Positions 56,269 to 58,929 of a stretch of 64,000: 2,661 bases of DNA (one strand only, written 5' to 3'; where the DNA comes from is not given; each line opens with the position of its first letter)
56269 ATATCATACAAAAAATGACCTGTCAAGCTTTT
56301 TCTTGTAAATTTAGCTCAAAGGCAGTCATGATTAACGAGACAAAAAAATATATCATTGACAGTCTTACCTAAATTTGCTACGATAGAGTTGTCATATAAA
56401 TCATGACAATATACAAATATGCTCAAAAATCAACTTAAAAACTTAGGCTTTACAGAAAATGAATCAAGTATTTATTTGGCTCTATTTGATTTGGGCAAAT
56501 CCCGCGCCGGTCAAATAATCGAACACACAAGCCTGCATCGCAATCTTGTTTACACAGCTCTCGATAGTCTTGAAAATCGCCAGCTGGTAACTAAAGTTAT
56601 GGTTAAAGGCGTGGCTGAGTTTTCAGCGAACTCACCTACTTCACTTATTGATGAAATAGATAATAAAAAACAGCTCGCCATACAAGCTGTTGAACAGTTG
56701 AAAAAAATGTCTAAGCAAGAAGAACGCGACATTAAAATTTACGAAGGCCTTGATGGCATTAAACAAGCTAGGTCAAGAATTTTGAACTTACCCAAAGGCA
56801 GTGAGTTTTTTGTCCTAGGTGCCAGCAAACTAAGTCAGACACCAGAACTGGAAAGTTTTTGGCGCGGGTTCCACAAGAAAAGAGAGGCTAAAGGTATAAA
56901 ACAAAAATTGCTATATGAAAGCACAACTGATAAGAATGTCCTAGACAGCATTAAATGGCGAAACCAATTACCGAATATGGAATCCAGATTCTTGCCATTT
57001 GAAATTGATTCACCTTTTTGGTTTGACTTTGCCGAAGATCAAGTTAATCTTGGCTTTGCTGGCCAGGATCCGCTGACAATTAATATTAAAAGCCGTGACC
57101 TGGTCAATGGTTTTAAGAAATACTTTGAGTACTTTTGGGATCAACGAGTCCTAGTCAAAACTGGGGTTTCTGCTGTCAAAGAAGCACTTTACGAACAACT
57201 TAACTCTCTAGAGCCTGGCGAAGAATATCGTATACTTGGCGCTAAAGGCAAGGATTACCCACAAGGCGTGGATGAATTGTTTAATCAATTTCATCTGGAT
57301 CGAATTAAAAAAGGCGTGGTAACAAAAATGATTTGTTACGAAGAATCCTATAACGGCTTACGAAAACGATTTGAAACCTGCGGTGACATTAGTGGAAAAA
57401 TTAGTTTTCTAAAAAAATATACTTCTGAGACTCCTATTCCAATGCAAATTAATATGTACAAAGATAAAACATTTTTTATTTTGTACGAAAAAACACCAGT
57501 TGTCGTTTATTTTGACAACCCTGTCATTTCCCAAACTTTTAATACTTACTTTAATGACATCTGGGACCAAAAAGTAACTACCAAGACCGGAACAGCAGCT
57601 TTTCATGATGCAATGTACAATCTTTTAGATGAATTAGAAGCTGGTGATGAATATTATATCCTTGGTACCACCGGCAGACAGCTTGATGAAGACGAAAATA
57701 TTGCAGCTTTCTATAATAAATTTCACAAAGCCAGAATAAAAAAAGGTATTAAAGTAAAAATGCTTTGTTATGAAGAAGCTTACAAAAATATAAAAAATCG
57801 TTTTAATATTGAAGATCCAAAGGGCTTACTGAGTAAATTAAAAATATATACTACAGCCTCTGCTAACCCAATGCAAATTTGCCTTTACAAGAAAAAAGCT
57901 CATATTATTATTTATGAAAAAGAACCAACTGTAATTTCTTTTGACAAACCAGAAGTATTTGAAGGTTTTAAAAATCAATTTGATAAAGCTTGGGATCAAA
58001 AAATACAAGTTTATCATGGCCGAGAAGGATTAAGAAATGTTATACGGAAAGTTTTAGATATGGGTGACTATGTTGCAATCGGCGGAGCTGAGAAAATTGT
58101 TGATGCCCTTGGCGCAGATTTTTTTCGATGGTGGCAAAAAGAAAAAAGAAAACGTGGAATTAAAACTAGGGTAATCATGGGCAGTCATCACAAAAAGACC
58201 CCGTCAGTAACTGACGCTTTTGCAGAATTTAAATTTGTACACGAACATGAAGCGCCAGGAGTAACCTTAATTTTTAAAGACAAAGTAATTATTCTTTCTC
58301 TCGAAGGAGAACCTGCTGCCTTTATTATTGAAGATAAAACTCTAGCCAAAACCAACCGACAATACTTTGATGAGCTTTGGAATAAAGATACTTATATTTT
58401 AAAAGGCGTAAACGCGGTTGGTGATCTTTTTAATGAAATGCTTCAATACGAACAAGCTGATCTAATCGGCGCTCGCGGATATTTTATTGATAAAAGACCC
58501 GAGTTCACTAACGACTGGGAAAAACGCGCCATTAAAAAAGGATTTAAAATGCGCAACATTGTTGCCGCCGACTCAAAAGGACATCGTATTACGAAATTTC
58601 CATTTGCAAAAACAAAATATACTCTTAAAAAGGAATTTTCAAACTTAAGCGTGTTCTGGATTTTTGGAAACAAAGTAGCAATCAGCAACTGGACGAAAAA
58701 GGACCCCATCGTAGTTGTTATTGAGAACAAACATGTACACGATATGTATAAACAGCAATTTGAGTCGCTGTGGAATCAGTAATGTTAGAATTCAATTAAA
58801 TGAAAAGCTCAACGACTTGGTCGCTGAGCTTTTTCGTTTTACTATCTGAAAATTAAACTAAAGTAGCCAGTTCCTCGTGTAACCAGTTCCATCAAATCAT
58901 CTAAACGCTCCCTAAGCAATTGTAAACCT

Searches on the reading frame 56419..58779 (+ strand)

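Call 10: search_protein_families(library=pfam, proteins=[window:56419-58779:+], max_evalue=0.01)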
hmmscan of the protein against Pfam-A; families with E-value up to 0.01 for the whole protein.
window:56419-58779:+ (787 aa): 2 families
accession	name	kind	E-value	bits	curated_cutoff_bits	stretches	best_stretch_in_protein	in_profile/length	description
PF01978.25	TrmB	-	2.2e-10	40.6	25.6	1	6-62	1-57/68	Sugar-specific transcriptional regulator TrmB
PF08350.17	FilR1_middle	-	0.0048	17.4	27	0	432-515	29-116/128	Methanogenesis regulatory protein FilR1, middle domain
